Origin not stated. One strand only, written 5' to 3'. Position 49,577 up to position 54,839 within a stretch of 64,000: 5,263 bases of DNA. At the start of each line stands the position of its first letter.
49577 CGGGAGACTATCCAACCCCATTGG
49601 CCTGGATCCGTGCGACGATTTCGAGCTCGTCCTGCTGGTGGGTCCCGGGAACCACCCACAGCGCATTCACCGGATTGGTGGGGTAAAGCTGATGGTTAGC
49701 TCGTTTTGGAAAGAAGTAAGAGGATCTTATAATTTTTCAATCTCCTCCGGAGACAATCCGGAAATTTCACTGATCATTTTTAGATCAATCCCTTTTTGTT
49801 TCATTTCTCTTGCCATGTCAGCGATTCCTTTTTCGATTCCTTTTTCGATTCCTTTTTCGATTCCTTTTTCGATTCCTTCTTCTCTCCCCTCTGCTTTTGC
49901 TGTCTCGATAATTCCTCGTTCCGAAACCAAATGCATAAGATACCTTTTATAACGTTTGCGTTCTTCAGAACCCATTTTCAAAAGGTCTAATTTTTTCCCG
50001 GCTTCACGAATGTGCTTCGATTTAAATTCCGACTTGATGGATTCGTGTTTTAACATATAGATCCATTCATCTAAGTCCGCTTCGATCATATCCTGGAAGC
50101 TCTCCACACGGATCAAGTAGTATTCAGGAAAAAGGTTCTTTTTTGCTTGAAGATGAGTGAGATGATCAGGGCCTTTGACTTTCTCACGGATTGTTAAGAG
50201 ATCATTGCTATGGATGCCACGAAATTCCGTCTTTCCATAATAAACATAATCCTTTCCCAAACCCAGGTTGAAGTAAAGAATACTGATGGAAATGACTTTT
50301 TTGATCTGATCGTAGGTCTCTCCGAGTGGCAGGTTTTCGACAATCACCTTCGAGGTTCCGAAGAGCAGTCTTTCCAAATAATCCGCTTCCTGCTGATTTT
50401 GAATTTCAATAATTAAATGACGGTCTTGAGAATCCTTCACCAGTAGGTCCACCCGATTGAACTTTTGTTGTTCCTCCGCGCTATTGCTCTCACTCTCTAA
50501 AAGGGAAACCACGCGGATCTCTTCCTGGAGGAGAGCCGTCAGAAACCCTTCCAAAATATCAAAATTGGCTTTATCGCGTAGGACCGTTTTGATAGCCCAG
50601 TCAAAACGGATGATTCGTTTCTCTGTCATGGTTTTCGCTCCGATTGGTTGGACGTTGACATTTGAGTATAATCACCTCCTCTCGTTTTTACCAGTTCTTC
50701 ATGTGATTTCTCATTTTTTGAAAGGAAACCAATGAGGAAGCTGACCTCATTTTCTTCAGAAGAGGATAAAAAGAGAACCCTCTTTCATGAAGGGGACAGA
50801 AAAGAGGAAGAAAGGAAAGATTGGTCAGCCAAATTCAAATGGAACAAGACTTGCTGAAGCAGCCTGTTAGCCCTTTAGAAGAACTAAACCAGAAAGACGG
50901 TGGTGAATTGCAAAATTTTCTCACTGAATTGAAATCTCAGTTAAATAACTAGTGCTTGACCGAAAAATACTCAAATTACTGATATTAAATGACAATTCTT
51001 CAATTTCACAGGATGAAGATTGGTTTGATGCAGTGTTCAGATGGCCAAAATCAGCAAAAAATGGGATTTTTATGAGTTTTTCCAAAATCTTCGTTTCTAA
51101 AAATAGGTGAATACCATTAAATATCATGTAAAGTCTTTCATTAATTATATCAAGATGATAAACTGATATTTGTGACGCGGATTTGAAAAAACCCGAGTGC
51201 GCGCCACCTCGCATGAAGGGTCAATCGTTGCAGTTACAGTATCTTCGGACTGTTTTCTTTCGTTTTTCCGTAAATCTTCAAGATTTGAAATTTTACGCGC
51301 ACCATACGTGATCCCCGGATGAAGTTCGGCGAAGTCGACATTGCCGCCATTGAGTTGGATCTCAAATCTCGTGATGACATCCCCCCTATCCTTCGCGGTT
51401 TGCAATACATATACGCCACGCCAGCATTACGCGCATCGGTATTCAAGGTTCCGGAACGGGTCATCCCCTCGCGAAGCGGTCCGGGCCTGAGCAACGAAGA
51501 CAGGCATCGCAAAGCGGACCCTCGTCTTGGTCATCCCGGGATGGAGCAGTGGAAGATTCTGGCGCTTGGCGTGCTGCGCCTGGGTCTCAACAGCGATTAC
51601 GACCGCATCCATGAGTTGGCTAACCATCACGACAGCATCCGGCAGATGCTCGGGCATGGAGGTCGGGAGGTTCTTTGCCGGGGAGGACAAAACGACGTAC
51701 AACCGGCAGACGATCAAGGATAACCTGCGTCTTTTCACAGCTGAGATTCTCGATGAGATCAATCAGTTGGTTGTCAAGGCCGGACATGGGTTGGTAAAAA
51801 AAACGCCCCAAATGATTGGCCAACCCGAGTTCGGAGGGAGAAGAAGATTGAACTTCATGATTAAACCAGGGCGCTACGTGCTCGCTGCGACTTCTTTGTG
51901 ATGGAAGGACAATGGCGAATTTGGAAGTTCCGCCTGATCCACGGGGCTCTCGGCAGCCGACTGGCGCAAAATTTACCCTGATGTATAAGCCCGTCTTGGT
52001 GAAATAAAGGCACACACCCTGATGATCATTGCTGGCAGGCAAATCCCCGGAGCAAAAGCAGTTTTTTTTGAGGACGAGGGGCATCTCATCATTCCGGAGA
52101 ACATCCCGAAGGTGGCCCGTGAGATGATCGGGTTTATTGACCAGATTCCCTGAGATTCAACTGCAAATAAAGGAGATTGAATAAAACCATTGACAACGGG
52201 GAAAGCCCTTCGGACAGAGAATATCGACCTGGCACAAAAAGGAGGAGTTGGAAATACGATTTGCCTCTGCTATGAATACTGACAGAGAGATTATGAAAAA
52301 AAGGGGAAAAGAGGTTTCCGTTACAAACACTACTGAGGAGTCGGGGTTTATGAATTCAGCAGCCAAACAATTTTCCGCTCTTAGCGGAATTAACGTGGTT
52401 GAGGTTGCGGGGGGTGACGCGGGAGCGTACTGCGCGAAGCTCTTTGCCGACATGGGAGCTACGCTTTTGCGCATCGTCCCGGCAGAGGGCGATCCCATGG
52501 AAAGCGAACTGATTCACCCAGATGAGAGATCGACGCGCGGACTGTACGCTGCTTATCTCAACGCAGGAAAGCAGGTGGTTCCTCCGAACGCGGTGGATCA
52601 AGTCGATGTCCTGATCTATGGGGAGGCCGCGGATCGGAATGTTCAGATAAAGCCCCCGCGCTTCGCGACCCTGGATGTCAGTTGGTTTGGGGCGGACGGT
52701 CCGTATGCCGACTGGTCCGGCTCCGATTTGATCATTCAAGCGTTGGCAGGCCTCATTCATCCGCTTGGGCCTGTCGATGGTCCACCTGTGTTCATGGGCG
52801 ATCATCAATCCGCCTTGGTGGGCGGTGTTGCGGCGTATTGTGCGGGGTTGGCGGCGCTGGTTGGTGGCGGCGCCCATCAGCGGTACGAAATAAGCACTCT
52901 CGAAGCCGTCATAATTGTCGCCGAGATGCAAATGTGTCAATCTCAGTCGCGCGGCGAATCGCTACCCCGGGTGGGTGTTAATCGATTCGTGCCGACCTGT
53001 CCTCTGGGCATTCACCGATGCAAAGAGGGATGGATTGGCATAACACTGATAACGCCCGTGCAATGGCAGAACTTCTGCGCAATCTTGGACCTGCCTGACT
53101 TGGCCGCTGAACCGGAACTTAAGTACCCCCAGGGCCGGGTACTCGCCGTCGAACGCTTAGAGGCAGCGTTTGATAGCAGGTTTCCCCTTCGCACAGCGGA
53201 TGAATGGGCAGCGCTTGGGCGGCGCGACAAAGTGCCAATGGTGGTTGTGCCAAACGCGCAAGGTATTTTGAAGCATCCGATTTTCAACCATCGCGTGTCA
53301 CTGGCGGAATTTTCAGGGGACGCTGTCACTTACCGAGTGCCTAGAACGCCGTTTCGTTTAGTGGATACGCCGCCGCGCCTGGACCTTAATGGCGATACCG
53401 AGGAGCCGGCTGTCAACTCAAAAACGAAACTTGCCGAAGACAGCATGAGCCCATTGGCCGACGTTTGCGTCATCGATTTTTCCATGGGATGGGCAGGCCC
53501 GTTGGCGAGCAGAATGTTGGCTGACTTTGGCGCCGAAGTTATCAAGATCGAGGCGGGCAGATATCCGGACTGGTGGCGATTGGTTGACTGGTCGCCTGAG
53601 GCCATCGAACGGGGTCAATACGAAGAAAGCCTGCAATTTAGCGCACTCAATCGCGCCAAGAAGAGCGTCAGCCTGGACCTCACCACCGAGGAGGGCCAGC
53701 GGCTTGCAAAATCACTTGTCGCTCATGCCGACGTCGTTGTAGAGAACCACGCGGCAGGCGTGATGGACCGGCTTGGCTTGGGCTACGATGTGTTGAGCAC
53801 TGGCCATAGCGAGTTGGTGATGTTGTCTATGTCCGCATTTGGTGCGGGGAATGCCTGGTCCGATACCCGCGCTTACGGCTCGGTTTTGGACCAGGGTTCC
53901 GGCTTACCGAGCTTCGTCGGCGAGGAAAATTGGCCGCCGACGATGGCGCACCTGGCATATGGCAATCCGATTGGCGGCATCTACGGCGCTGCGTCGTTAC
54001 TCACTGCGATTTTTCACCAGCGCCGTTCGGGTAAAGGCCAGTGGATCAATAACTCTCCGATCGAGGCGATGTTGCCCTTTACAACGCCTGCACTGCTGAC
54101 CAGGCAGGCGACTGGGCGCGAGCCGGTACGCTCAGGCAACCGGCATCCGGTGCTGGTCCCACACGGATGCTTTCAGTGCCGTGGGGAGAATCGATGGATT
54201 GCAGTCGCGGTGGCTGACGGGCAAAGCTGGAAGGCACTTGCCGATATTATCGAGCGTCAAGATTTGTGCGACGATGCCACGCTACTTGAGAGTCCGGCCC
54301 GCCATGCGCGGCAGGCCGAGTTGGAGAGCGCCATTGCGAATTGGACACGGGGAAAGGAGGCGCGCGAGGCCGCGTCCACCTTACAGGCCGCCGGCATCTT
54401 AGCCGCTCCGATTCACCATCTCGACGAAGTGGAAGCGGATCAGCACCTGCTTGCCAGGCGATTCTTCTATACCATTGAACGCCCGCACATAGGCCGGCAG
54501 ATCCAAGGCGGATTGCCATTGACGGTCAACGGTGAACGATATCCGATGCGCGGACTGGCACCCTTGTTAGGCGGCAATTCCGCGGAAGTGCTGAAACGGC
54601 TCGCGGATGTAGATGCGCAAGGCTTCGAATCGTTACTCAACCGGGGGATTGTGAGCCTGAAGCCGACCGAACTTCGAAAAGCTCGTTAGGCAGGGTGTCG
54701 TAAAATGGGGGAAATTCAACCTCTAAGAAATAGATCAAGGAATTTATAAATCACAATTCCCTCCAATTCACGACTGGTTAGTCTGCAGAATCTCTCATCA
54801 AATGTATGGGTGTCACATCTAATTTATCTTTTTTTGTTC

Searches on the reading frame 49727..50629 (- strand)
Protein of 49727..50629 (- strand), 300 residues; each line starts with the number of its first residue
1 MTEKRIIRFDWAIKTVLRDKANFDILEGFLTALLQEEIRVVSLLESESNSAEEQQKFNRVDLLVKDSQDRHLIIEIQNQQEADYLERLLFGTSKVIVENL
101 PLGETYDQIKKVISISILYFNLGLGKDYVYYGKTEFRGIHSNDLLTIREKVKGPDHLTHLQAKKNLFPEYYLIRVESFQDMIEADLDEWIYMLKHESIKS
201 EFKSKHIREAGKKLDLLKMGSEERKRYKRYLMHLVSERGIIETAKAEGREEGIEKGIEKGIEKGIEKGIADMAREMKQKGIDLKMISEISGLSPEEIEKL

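Call 80: search_protein_families(library=pfam, proteins=[window:49727-50629:-], max_evalue=0.00001)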
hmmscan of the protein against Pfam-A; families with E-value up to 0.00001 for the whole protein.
window:49727-50629:- (300 aa): 1 family
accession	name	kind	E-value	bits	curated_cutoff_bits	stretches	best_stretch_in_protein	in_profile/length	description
PF12784.13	PDDEXK_2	-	2.3e-22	80.3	27.4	1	9-124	3-121/229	PD-(D/E)XK nuclease family transposase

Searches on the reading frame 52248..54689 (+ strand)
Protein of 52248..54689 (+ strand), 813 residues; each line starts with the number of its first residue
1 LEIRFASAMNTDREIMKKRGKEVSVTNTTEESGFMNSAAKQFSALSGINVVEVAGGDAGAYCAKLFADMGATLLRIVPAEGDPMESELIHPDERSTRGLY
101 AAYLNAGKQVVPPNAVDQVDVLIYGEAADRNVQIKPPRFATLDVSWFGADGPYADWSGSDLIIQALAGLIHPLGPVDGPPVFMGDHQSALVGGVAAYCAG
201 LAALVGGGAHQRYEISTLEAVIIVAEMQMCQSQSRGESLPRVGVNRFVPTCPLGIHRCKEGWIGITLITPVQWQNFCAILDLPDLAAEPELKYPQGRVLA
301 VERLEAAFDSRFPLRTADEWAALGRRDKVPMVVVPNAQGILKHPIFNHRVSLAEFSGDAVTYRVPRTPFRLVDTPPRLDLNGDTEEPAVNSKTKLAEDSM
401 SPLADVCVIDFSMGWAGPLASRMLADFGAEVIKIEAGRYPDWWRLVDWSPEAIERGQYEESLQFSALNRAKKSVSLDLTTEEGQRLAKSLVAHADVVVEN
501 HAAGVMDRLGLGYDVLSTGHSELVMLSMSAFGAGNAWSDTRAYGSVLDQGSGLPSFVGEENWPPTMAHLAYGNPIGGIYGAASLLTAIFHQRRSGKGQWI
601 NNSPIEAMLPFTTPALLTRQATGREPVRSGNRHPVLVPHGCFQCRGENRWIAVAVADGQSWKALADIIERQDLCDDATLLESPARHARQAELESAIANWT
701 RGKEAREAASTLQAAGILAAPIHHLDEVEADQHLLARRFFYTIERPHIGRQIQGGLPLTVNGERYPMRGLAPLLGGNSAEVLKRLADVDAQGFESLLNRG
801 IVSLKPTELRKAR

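Call 80: search_protein_families(library=pfam, proteins=[window:52248-54689:+], max_evalue=0.00001)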
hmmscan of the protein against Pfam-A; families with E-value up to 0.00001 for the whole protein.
window:52248-54689:+ (813 aa): 1 family
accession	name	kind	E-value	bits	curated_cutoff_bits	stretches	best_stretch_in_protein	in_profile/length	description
PF02515.22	CoA_transf_3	-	1e-141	472.8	23.3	2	403-776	1-364/366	CoA-transferase family III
